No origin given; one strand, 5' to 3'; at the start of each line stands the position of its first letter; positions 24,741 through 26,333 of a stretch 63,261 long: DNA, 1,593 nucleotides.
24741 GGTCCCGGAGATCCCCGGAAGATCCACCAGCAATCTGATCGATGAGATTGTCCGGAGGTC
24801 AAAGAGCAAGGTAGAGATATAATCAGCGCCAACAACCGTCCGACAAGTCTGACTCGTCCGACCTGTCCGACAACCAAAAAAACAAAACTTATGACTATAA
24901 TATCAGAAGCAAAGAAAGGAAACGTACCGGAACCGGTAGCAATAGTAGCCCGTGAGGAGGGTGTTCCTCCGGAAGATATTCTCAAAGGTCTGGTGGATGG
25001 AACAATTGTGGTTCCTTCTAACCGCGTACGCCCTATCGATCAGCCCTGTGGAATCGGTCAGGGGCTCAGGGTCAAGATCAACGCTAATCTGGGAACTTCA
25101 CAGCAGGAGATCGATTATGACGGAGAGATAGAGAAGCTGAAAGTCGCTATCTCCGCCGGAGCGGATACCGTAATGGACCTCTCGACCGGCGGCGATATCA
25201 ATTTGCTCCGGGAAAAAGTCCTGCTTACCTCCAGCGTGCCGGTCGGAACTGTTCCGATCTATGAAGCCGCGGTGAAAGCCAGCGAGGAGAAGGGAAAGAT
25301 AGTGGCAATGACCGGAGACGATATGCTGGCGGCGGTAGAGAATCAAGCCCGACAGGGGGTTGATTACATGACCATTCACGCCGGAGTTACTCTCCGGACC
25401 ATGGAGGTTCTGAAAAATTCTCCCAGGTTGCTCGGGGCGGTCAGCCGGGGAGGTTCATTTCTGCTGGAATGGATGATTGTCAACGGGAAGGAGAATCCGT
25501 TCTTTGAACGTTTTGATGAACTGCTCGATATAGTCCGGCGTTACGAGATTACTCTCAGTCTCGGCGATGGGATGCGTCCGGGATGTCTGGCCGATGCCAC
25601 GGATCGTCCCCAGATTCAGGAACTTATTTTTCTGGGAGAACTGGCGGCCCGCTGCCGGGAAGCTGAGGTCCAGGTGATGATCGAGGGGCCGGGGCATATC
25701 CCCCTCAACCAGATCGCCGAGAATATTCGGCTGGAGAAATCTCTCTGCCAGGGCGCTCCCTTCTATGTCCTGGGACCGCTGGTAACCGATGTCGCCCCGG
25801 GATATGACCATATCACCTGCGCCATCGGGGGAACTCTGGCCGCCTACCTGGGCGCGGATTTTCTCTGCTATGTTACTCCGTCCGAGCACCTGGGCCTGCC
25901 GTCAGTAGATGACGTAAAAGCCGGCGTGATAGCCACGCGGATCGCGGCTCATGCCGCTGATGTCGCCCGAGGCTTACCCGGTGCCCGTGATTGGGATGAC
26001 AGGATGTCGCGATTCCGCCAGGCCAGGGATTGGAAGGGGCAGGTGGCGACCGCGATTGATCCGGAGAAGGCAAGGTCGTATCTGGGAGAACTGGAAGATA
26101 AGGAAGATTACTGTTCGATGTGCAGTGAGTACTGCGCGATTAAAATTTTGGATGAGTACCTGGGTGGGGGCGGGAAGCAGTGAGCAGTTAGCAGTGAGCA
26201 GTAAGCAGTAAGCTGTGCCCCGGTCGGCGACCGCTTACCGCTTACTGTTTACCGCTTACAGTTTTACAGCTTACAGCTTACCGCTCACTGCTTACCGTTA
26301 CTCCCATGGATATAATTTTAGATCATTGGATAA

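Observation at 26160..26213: Elements begin at or inside stop codons and donate C-terminal codons: ThiC and PgpH both end GGGGKQ*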

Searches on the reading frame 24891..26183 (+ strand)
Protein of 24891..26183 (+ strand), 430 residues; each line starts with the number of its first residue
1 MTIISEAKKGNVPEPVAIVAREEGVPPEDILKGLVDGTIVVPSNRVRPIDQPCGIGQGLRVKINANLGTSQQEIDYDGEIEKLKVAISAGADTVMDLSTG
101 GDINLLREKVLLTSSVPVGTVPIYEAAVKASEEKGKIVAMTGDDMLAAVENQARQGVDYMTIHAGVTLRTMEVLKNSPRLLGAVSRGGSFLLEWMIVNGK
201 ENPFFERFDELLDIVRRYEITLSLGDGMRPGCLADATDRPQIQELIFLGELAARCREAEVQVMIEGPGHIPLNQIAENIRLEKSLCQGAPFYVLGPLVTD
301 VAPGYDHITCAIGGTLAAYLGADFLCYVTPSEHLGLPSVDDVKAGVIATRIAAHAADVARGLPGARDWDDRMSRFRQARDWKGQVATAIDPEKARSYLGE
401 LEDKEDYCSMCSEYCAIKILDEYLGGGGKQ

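Call 9: find_homologous_proteins(query=window:24891-26180:+)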
Query window:24891-26180:+ (430 aa): 8000 proteins with E <= 0.001 among 8000 candidates; the best 120 are listed.
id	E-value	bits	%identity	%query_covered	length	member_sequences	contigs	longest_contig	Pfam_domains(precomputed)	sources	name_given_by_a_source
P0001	1.4e-268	909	95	99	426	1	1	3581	PF01964.25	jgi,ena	-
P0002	2.9e-261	885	91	99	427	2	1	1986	PF01964.25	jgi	-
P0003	1.7e-258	875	90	100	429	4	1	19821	PF01964.25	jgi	jgi:phosphomethylpyrimidine synthase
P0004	2.4e-257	872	90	99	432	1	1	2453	PF01964.25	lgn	-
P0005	6.1e-256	867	89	100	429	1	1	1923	PF01964.25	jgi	-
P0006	3.7e-255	864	89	99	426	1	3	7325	PF01964.25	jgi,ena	-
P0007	8.8e-254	860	88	99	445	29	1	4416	PF01964.25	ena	-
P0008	8.0e-244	827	85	99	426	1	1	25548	PF01964.25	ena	-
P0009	1.1e-235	800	82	99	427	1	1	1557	PF01964.25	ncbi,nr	ncbi:MAG: phosphomethylpyrimidine synthase ThiC [Candidatus Auribacterota bacterium]|nr:phosphomethy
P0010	8.1e-235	797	82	99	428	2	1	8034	PF01964.25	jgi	-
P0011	4.2e-229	779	78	99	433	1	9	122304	PF01964.25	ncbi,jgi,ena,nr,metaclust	ncbi:MAG: phosphomethylpyrimidine synthase ThiC [Candidatus Euphemobacter frigidus]|nr:phosphomethyl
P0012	4.7e-228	775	79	99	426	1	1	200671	PF01964.25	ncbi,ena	-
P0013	9.0e-225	764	79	99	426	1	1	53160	PF01964.25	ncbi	ncbi:MAG: phosphomethylpyrimidine synthase ThiC [PVC group bacterium]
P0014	2.8e-223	759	78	98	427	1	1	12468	PF01964.25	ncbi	-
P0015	7.5e-220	748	77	99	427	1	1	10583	PF01964.25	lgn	-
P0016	2.4e-219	746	77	98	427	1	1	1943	PF01964.25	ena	-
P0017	2.0e-218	743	77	97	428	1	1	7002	PF01964.25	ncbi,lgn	-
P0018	7.4e-217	738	75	98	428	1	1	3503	PF01964.25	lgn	-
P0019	9.5e-217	738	75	98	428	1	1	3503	PF01964.25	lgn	-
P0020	9.3e-216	735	75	97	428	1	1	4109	PF01964.25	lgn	-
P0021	3.1e-215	733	74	97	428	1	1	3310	PF01964.25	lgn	-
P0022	3.5e-214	729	74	97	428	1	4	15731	PF01964.25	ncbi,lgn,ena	-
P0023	6.2e-214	729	74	98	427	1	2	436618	PF01964.25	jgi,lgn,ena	-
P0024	6.3e-213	725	75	98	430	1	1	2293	PF01964.25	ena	-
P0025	1.1e-212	724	74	99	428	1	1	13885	PF01964.25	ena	-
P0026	1.7e-212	724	75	98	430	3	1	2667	PF01964.25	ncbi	-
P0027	4.2e-212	723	74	98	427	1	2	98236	PF01964.25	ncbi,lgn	-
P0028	5.4e-211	719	74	99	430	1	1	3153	PF01964.25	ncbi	-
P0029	7.8e-211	718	74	98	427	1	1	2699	PF01964.25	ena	-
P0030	1.1e-210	718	73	99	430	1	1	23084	PF01964.25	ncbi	-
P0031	3.2e-205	700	71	99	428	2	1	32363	PF01964.25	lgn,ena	-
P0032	4.0e-202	690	72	99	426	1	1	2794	PF01964.25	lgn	-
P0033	9.3e-202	689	72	99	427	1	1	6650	PF01964.25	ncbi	-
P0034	6.7e-201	686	71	99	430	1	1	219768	PF01964.25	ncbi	-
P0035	4.2e-197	673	76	88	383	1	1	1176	PF01964.25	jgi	jgi:phosphomethylpyrimidine synthase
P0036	2.8e-191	654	67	99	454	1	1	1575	PF01964.25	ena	-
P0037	2.2e-190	651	67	99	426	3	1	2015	PF01964.25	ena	-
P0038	2.5e-189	648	67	98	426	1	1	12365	PF01964.25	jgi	-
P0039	5.5e-189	646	67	99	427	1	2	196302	PF01964.25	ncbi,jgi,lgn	jgi:phosphomethylpyrimidine synthase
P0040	4.6e-187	640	66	99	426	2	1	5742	PF01964.25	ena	-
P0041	5.0e-174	597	60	99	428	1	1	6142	PF01964.25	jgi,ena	-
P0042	1.0e-173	596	61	99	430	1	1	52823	PF01964.25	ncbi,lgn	-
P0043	4.3e-171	588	61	99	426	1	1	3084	PF01964.25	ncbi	-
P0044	1.5e-170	586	60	99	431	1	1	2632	PF01964.25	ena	-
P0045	4.5e-170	584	61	99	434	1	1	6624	PF01964.25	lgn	-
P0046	6.1e-170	584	60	99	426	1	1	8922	PF01964.25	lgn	-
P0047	9.4e-170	583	61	99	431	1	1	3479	PF01964.25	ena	-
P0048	9.5e-170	583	59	100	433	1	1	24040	PF01964.25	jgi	-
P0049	1.8e-169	582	61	99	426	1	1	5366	PF01964.25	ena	-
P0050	2.1e-169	582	60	99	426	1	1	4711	PF01964.25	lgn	-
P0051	3.0e-169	581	61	99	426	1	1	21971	PF01964.25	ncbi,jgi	jgi:phosphomethylpyrimidine synthase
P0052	3.0e-169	581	60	99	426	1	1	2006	PF01964.25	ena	-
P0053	3.2e-169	581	61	99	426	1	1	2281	PF01964.25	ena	-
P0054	3.3e-169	581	61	99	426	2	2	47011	PF01964.25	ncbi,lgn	-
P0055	3.7e-169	581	59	99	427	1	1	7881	PF01964.25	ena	-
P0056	5.1e-169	581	60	99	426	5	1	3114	PF01964.25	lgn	-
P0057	6.2e-169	580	61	99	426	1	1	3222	PF01964.25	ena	-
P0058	1.3e-168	579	60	99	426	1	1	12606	PF01964.25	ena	-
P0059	1.5e-168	579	60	99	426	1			PF01964.25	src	-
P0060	1.9e-168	579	60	99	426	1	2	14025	PF01964.25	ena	-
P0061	2.1e-168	579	61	99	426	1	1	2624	PF01964.25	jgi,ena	-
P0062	3.3e-168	578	61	99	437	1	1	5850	PF01964.25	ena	-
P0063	3.4e-168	578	60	99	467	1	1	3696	PF01964.25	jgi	jgi:phosphomethylpyrimidine synthase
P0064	3.5e-168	578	59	99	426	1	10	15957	PF01964.25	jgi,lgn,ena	-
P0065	5.0e-168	577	59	99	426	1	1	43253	PF01964.25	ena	-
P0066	5.1e-168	577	59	99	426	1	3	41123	PF01964.25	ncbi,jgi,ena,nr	ncbi:MAG: phosphomethylpyrimidine synthase [Omnitrophica WOR_2 bacterium RIFCSPLOWO2_02_FULL_50_19]|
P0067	6.3e-168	577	60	99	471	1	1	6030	PF01964.25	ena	-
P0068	7.3e-168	577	60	99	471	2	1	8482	PF01964.25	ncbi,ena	ncbi:MAG TPA: phosphomethylpyrimidine synthase ThiC [Thermodesulfobacteriota bacterium]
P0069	7.9e-168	577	59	99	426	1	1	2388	PF01964.25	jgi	jgi:phosphomethylpyrimidine synthase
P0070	1.1e-167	576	60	99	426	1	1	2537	PF01964.25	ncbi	-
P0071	1.2e-167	576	59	99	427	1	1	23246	PF01964.25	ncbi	-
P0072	1.3e-167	576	59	99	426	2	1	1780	PF01964.25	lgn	-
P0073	3.3e-167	575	58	99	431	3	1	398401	PF01964.25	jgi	-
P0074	3.5e-167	575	60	99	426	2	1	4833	PF01964.25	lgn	-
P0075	4.5e-167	574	60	98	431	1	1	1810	PF01964.25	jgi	jgi:phosphomethylpyrimidine synthase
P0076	6.5e-167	574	60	98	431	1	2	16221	PF01964.25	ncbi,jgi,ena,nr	ncbi:MAG: phosphomethylpyrimidine synthase [Deltaproteobacteria bacterium]|nr:MAG: phosphomethylpyri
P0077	6.5e-167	574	60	99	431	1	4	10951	PF01964.25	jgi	jgi:phosphomethylpyrimidine synthase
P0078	6.6e-167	574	60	99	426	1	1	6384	PF01964.25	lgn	-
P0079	6.9e-167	574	59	99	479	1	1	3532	PF01964.25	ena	-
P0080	9.9e-167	573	60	99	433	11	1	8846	PF01964.25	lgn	-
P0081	1.2e-166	573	61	99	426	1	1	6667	PF01964.25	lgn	-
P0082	1.6e-166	572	60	99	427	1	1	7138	PF01964.25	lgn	-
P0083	1.8e-166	572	59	99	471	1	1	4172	PF01964.25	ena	-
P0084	3.9e-166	571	59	98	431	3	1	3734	PF01964.25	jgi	jgi:phosphomethylpyrimidine synthase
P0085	4.6e-166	571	59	99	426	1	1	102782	PF01964.25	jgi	-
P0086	8.8e-166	570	59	99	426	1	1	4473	PF01964.25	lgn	-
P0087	1.0e-165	570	60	99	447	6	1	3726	PF01964.25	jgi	-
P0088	1.3e-165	569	60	99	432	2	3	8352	PF01964.25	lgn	-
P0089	1.6e-165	569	59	99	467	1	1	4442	PF01964.25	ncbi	-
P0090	1.9e-165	569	59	99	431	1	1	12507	PF01964.25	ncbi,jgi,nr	ncbi:MAG: phosphomethylpyrimidine synthase ThiC [Deltaproteobacteria bacterium]|nr:phosphomethylpyri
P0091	2.0e-165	569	59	99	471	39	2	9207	PF01964.25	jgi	-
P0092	2.2e-165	569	59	98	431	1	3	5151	PF01964.25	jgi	jgi:phosphomethylpyrimidine synthase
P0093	2.4e-165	569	59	99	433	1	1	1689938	PF01964.25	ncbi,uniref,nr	ncbi:phosphomethylpyrimidine synthase ThiC [Desulfofundulus sp. TPOSR]|uniref:phosphomethylpyrimidin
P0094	2.5e-165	569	59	99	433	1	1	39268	PF01964.25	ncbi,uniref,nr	ncbi:phosphomethylpyrimidine synthase [Desulfofundulus luciae]|uniref:Phosphomethylpyrimidine syntha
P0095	3.3e-165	568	59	99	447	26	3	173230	PF01964.25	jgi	jgi:phosphomethylpyrimidine synthase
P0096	3.6e-165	568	59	99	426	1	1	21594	PF01964.25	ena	-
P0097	4.5e-165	568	58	99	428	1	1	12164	PF01964.25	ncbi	-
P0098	5.2e-165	567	58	98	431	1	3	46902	PF01964.25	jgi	jgi:phosphomethylpyrimidine synthase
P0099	5.6e-165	567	59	99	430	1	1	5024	PF01964.25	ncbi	-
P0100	6.2e-165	567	59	99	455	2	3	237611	PF01964.25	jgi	jgi:phosphomethylpyrimidine synthase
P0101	6.3e-165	567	59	99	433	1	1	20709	PF01964.25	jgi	jgi:phosphomethylpyrimidine synthase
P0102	6.9e-165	567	59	99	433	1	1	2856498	PF01964.25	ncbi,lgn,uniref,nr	ncbi:phosphomethylpyrimidine synthase ThiC [Desulfofundulus salinus]|uniref:Phosphomethylpyrimidine 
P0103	8.1e-165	567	59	99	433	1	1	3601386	PF01964.25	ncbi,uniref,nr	ncbi:Phosphomethylpyrimidine synthase [Desulfofundulus kuznetsovii DSM 6115]|uniref:Phosphomethylpyr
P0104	8.8e-165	567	59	99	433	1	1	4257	PF01964.25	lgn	-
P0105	9.2e-165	567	60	98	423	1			PF01964.25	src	-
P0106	1.1e-164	566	59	98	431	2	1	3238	PF01964.25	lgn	-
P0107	1.1e-164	566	59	99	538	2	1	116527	PF01964.25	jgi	-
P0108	1.1e-164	566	59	99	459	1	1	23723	PF01964.25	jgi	jgi:phosphomethylpyrimidine synthase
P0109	1.2e-164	566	59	99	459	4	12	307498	PF01964.25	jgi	jgi:phosphomethylpyrimidine synthase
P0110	1.2e-164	566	59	99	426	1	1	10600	PF01964.25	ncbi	-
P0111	1.2e-164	566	60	99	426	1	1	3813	PF01964.25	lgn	-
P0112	1.6e-164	566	59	99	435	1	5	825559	PF01964.25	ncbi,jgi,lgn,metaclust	jgi:phosphomethylpyrimidine synthase|metaclust:\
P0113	1.8e-164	566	58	98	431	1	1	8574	PF01964.25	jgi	jgi:phosphomethylpyrimidine synthase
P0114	1.8e-164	566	59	99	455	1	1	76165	PF01964.25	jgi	jgi:phosphomethylpyrimidine synthase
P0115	1.9e-164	566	58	99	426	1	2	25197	PF01964.25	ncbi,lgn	-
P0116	2.0e-164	566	59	99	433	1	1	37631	PF01964.25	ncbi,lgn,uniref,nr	ncbi:phosphomethylpyrimidine synthase ThiC [Desulfofundulus thermosubterraneus]|uniref:Phosphomethyl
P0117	2.1e-164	565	58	99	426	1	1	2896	PF01964.25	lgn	-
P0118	2.2e-164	565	59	99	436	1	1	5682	PF01964.25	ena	-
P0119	3.1e-164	565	56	99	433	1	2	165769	PF01964.25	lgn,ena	-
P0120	3.4e-164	565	59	99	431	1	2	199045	PF01964.25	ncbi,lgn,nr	ncbi:MAG: phosphomethylpyrimidine synthase ThiC [Deltaproteobacteria bacterium]|nr:phosphomethylpyri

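Call 11: find_related_loci(query=window:24891-26180:+, collection=genome_contigs, flank=10000)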
Query window:24891-26180:+ (430 aa) in genome_contigs; peptide patterns used: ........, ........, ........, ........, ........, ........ (x = any residue, [..] = any of these).
448 stretches matched a pattern; 381 encode a relative of the query (tblastn E <= 1e-3); the best 80 are kept; 80 distinct loci.
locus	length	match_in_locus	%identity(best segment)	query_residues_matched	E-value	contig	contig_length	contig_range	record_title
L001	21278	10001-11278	78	1-426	0e+0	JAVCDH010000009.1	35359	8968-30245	MAG: Candidatus Euphemobacter frigidus isolate MAG_3300031227_11 Ga0307928_10000341, whole genome shotgun sequence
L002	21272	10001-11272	79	1-424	0e+0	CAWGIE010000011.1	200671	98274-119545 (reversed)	MAG: uncultured bacterium isolate MFD02416.bin.2.262 genome assembly, contig: contig_26846, whole genome shotgun sequenc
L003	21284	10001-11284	79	1-428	0e+0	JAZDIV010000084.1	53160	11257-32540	MAG: PVC group bacterium isolate MEGAHIT-group-0.426 k141_11142387, whole genome shotgun sequence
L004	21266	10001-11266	75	1-422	0e+0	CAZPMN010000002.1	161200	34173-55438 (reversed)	MAG TPA_asm: uncultured bacterium isolate binchicken_co405_158 genome assembly, contig: NODE_98_length_161200_cov_11.964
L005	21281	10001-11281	67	1-427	0e+0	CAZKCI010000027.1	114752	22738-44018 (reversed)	MAG TPA_asm: uncultured bacterium isolate binchicken_co255_117 genome assembly, contig: k141_3252250, whole genome shotg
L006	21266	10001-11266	74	1-422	0e+0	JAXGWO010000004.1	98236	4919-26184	MAG: PVC group bacterium isolate AnMBR.bin469 bin469_4, whole genome shotgun sequence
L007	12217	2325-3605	58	1-426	6e-166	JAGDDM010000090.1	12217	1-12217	MAG: Abditibacteriota bacterium isolate RGIG10368 Yak_Rumen.Co__c1865395, whole genome shotgun sequence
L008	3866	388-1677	56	1-429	8e-172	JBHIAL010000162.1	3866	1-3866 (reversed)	MAG: bacterium isolate K_2_bin.77 NODE_16404_length_3866_cov_14.146681, whole genome shotgun sequence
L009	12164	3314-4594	58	1-426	3e-165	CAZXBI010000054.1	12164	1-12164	MAG TPA_asm: uncultured Syntrophorhabdus sp. isolate SRP302447_co4_432 genome assembly, contig: NODE_13984_length_12164_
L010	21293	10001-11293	55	1-430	4e-164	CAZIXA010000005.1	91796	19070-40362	MAG TPA_asm: uncultured Clostridia bacterium isolate SRP323688_co1_183 genome assembly, contig: NODE_492_length_91796_co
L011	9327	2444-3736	55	1-430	1e-163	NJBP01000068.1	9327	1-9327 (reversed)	MAG: Candidatus Aerophobetes bacterium Ae_b3b 7363, whole genome shotgun sequence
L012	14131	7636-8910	59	1-424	1e-163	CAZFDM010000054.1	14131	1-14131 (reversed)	MAG TPA_asm: uncultured Syntrophaceae bacterium isolate SRP231805_co4_41 genome assembly, contig: k141_438826, whole gen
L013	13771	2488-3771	59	1-427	9e-164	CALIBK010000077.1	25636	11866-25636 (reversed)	MAG: uncultured bacterium isolate S1_Bin_MAXBIN__233_1 genome assembly, contig: c_000001434293, whole genome shotgun seq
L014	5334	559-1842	58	1-427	8e-166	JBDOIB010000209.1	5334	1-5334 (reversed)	MAG: Thermodesulfobacteriota bacterium isolate TC202112_Ori_Bins020 k147_87919, whole genome shotgun sequence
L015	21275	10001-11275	58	1-424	4e-162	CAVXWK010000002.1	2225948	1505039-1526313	MAG: uncultured delta proteobacterium isolate MFD04492.bin.2.7 genome assembly, contig: contig_9170, whole genome shotgu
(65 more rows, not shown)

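Call 13: find_encoding_contigs(protein=P0001, flank=3000, max_places=3)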
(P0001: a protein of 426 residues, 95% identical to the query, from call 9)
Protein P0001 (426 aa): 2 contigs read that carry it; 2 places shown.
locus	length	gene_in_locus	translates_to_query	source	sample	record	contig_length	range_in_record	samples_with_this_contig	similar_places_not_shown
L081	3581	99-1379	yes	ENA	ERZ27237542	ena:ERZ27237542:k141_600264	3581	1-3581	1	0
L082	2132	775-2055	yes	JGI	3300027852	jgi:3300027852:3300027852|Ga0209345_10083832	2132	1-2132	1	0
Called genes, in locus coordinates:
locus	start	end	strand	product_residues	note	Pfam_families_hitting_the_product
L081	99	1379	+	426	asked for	PF01964:ThiC_Rad_SAM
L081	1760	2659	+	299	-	PF00294:PfkB, PF08543:Phos_pyr_kin (weak)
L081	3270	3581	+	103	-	PF01230:HIT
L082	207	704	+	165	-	PF01467:CTP_transf_like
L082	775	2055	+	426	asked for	PF01964:ThiC_Rad_SAM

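Call 14: find_encoding_contigs(protein=P0003, flank=10000, max_places=3)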
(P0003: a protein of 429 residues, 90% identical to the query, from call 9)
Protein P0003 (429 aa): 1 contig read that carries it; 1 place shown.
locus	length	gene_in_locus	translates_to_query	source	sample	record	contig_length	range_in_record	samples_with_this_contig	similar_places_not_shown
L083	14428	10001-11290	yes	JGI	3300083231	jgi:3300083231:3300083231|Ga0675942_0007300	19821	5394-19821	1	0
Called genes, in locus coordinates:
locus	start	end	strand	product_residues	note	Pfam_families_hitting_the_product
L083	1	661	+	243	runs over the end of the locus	PF00483:NTP_transferase, PF12804:NTP_transf_3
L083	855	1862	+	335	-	PF01073:3Beta_HSD, PF01370:Epimerase, PF02719:Polysacc_synt_2, PF04321:RmlD_sub_bind, PF07993:NAD_binding_4, PF13460:NAD_binding_10 (weak), PF16363:GDP_Man_Dehyd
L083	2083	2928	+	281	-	PF01370:Epimerase, PF04321:RmlD_sub_bind, PF01073:3Beta_HSD, PF02719:Polysacc_synt_2, PF16363:GDP_Man_Dehyd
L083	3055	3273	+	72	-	PF03966:Trm112p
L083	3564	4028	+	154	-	PF01220:DHquinase_II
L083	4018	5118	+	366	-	PF01321:Creatinase_N, PF00557:Peptidase_M24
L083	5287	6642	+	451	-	PF00365:PFK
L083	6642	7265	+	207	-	PF13580:SIS_2, PF01380:SIS (weak)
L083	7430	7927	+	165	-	PF01467:CTP_transf_like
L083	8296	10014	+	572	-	-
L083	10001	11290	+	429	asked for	PF01964:ThiC_Rad_SAM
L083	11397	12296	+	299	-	PF00294:PfkB, PF08543:Phos_pyr_kin (faint)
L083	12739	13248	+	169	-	PF11969:DcpS_C (weak), PF01230:HIT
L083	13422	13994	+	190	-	PF01476:LysM (faint)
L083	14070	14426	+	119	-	?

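Call 15: find_encoding_contigs(protein=P0004, flank=3000, max_places=3)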
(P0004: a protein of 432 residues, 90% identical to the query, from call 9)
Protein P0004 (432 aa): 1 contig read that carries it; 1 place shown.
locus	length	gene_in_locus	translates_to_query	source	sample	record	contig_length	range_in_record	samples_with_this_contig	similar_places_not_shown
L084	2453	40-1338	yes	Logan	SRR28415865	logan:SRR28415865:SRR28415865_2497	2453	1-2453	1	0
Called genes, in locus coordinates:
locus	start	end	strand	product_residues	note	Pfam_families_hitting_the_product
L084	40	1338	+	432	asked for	PF01964:ThiC_Rad_SAM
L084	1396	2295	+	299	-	PF00294:PfkB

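Call 56: find_encoding_contigs(protein=P0008, flank=10000, max_places=1)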
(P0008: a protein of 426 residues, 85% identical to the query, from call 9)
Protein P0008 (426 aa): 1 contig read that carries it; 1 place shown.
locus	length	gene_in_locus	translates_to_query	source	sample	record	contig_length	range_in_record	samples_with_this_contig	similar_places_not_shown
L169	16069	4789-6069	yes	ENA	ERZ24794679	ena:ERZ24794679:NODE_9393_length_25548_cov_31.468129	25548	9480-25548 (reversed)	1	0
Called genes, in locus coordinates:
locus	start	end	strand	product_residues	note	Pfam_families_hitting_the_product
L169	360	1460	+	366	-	PF01321:Creatinase_N, PF00557:Peptidase_M24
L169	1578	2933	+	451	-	PF00365:PFK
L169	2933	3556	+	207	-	PF13580:SIS_2, PF01380:SIS (weak)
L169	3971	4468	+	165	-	PF01467:CTP_transf_like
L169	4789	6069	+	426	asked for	PF01964:ThiC_Rad_SAM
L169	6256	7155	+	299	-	PF00294:PfkB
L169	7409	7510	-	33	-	-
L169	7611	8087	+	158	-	PF11969:DcpS_C (weak), PF01230:HIT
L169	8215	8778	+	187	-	PF01476:LysM (faint)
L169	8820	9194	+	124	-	-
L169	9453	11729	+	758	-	PF07697:7TMR-HDED, PF07698:7TM-7TMR_HD, PF01966:HD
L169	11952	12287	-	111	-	-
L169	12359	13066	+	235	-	PF01219:DAGK_prokar, PF01569:PAP2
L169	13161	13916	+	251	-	PF11967:RecO_N, PF02565:RecO_C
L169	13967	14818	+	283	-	PF02091:tRNA-synt_2e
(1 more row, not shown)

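Call 57: find_encoding_contigs(protein=P0006, flank=8000, max_places=2)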
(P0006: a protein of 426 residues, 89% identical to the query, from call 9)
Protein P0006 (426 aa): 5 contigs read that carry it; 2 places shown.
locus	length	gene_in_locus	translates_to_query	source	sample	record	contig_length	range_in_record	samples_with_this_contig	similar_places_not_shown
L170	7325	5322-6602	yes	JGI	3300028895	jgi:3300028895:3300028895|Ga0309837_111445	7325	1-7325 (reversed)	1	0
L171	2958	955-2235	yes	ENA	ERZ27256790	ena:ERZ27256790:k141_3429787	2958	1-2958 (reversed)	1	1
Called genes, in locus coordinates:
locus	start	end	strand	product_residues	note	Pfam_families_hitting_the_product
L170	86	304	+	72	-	PF03966:Trm112p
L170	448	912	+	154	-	PF01220:DHquinase_II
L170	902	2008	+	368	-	PF01321:Creatinase_N, PF00557:Peptidase_M24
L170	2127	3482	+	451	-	PF00365:PFK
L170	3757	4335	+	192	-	PF13580:SIS_2, PF01380:SIS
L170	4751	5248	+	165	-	PF01467:CTP_transf_like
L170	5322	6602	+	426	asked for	PF01964:ThiC_Rad_SAM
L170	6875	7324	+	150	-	?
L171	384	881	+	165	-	PF01467:CTP_transf_like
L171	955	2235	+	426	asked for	PF01964:ThiC_Rad_SAM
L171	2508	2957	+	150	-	?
